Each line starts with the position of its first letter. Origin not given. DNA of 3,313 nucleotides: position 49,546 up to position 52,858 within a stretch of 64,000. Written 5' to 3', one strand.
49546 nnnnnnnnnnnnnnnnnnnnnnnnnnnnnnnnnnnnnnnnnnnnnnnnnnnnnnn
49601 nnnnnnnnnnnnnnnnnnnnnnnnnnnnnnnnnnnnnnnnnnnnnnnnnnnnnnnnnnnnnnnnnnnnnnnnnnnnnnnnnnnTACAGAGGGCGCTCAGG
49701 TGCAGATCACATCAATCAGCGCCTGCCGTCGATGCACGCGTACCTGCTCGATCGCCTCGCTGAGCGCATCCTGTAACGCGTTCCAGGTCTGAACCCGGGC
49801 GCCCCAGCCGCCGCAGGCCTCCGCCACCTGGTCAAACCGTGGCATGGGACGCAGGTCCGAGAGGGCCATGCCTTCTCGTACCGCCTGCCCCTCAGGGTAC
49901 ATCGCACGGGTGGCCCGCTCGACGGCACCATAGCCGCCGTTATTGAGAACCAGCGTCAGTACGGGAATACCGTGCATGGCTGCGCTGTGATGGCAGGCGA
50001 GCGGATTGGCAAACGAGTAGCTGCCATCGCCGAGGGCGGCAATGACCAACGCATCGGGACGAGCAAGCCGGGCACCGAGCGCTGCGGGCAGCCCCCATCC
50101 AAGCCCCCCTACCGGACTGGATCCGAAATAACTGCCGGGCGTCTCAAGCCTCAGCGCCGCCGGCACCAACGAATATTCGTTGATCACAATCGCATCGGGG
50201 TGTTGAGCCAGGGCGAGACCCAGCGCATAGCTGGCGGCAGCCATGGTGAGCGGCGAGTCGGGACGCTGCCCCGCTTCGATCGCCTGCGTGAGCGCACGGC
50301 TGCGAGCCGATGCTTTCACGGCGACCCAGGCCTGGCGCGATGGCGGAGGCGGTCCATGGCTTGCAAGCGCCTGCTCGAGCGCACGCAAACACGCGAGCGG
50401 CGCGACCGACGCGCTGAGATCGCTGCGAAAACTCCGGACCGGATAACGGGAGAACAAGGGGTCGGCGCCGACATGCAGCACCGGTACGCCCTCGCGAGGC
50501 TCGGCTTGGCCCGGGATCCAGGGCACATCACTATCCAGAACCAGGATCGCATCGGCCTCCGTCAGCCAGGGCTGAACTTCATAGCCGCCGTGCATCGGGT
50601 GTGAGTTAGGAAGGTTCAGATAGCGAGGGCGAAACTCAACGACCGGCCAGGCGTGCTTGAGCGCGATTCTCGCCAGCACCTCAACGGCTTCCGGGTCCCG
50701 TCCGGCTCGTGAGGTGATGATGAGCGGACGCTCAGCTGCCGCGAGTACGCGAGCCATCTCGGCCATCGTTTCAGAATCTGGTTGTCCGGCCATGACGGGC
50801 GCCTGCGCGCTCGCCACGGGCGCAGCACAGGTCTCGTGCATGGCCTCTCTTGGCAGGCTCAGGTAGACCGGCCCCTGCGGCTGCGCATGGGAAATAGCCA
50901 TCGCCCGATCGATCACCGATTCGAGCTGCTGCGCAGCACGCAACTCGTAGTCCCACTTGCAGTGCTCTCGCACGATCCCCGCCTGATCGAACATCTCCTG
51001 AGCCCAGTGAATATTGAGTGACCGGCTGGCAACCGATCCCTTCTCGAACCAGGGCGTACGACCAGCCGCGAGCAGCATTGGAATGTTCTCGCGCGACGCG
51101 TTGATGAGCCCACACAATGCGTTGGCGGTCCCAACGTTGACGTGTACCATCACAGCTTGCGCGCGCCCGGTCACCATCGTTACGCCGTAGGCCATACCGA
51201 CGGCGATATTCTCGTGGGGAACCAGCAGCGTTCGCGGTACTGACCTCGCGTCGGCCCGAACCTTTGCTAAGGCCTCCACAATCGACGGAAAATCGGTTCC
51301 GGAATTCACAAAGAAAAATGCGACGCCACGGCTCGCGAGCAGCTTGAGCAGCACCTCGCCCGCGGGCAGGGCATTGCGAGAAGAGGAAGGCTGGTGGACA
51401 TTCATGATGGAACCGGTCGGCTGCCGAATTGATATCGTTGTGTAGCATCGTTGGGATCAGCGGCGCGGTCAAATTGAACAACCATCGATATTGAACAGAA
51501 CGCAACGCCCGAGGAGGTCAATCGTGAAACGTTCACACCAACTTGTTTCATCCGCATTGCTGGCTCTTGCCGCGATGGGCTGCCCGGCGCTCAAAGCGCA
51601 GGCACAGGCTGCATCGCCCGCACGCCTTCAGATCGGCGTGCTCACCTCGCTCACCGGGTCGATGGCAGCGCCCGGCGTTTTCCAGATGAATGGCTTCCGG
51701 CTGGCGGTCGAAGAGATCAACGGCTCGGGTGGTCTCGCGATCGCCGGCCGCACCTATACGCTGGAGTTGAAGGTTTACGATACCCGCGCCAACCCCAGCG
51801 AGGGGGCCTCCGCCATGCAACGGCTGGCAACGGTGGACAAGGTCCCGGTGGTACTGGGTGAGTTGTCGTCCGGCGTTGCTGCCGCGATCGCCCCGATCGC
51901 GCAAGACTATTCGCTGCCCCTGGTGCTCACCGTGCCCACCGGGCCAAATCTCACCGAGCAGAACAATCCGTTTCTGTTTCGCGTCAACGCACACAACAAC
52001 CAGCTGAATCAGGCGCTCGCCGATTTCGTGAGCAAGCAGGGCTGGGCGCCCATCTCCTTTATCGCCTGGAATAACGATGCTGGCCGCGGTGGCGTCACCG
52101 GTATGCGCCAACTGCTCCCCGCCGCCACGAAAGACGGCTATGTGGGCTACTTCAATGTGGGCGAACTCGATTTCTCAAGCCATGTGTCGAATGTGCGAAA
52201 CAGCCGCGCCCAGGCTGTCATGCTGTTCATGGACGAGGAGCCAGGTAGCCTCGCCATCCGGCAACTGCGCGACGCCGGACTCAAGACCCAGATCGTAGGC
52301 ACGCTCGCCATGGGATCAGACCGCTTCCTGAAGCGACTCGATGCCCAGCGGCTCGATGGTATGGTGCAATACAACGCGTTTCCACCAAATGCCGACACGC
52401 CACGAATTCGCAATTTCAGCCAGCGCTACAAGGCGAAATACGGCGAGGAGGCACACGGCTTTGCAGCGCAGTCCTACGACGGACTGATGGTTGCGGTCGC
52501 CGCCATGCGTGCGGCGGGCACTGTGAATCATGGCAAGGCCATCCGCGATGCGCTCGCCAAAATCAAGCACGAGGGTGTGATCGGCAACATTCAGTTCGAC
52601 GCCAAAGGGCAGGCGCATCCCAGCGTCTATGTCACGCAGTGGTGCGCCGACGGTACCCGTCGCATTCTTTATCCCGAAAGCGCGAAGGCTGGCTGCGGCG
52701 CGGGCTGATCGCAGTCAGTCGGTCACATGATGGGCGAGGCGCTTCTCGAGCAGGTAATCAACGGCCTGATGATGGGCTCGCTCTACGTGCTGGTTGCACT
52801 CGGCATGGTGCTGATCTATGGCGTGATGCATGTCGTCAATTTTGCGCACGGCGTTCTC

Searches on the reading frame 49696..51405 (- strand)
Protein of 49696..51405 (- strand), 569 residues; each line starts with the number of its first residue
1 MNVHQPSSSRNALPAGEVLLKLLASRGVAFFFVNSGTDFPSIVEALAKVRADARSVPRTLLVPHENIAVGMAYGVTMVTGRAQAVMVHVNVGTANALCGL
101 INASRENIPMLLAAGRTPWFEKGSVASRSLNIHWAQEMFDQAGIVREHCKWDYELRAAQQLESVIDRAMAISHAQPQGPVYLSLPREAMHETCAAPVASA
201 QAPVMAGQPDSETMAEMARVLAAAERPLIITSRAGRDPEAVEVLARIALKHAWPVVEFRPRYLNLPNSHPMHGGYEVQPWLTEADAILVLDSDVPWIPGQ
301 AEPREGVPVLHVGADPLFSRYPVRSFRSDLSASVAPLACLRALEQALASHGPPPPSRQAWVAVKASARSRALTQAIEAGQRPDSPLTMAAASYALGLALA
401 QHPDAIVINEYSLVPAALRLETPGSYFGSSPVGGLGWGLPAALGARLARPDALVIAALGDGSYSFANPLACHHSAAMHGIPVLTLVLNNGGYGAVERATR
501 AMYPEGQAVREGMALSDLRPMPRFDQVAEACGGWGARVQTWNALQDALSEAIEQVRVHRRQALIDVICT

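Call 16: search_protein_families(library=pfam, proteins=[window:49696-51405:-], max_evalue=0.001)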
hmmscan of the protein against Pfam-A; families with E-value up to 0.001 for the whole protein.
window:49696-51405:- (569 aa): 3 families
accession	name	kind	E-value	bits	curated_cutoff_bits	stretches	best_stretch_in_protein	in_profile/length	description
PF02775.26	TPP_enzyme_C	-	1.5e-25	90.2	21.9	1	418-565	13-150/151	Thiamine pyrophosphate enzyme, C-terminal TPP binding domain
PF02776.23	TPP_enzyme_N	-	2.2e-20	73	26.8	1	15-143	3-118/119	Thiamine pyrophosphate enzyme, N-terminal TPP binding domain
PF00205.28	TPP_enzyme_M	-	1e-07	32.2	30.4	1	215-316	2-113/137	Thiamine pyrophosphate enzyme, central domain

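Call 51: search_protein_families(library=ncbifam, proteins=[window:49696-51405:-], max_evalue=0.001)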
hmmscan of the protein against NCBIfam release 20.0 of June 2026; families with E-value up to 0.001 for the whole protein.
window:49696-51405:- (569 aa): 51 families (the best 25 are shown)
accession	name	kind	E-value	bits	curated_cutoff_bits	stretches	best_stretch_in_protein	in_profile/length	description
NF006203.0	PRK08327.1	equivalog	1.1e-195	651.4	456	1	13-569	9-569/571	thiamine pyrophosphate-requiring protein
NF005485.1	PRK07092.1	equivalog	2e-47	162.2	493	2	369-557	328-511/523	benzoylformate decarboxylase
NF006052.0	PRK08199.1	subfamily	2.1e-46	158.4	539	1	11-566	6-535/559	thiamine pyrophosphate protein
NF006122.0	PRK08266.1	subfamily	5.7e-45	153.8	571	1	14-555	5-515/543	hypothetical protein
NF004516.0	PRK05858.1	equivalog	1.7e-40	139.1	587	1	10-553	8-524/548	acetolactate synthase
NF005712.0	PRK07524.1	subfamily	9.1e-38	130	500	1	15-556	5-521/536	5-guanidino-2-oxopentanoate decarboxylase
NF005713.0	PRK07525.1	subfamily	2.8e-37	128.4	620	2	409-569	411-563/592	sulfoacetaldehyde acetyltransferase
TIGR00118.1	acolac_lg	equivalog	3.9e-37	127.9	538.35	2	420-565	397-531/557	biosynthetic-type acetolactate synthase large subunit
NF004807.0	PRK06154.1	equivalog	2.2e-33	115.7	607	2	419-568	417-554/565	thiamine pyrophosphate-requiring protein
NF005936.0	PRK07979.1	equivalog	6.3e-32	110.6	1080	2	420-567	408-546/574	acetolactate synthase 3 large subunit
NF006581.0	PRK09107.1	equivalog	2.5e-31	108.6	974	2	9-233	7-221/595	acetolactate synthase 3 large subunit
NF006378.0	PRK08617.1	equivalog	3.3e-31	108.2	510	2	15-257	10-237/556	acetolactate synthase AlsS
TIGR03457.1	sulphoacet_xsc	equivalog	3.6e-31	108.2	676.4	2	409-569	406-557/579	sulfoacetaldehyde acetyltransferase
NF005760.0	PRK07586.1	equivalog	1.9e-30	106.4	363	2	17-251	5-224/514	acetolactate synthase large subunit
NF005860.0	PRK07789.1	equivalog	6e-30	104.1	881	2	418-553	435-566/615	acetolactate synthase large subunit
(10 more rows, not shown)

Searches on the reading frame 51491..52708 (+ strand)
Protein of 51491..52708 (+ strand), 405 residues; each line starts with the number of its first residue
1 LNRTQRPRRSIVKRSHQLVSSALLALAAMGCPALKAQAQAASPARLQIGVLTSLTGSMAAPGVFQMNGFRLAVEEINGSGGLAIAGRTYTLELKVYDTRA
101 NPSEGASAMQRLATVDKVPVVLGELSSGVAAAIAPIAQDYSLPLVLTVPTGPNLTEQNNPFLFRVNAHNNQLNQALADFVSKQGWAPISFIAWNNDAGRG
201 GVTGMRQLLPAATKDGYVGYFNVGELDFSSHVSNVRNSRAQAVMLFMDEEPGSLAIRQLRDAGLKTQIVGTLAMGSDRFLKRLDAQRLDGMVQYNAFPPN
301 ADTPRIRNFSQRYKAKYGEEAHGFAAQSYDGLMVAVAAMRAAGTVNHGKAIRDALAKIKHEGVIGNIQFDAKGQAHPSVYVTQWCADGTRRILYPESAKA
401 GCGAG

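Call 16: search_protein_families(library=pfam, proteins=[window:51491-52708:+], max_evalue=0.001)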
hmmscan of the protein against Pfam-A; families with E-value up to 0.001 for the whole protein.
window:51491-52708:+ (405 aa): 3 families
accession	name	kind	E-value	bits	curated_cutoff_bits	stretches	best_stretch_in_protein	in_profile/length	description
PF13458.12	Peripla_BP_6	-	4.5e-62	211.1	31.7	1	47-388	3-342/343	Periplasmic binding protein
PF01094.35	ANF_receptor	-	3.4e-32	112.3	25.4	1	67-384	4-350/353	Receptor family ligand binding region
PF13433.12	Peripla_BP_5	-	6.3e-24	85.2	27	1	47-394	2-346/363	Periplasmic binding protein domain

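Call 51: search_protein_families(library=ncbifam, proteins=[window:51491-52708:+], max_evalue=0.001)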
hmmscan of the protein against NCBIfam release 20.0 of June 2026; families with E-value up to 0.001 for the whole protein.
window:51491-52708:+ (405 aa): 3 families
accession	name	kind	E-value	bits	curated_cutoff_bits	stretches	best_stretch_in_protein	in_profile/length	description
NF011933.0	PRK15404.1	subfamily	2.9e-25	89.1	477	1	30-390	12-366/370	high-affinity branched-chain amino acid ABC transporter substrate-binding protein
TIGR03407.1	urea_ABC_UrtA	exception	4.7e-22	78.4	492.75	1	47-394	2-349/361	urea ABC transporter substrate-binding protein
TIGR03669.1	urea_ABC_arch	equivalog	1.9e-14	53.5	494.8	1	47-374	2-325/375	urea ABC transporter substrate-binding protein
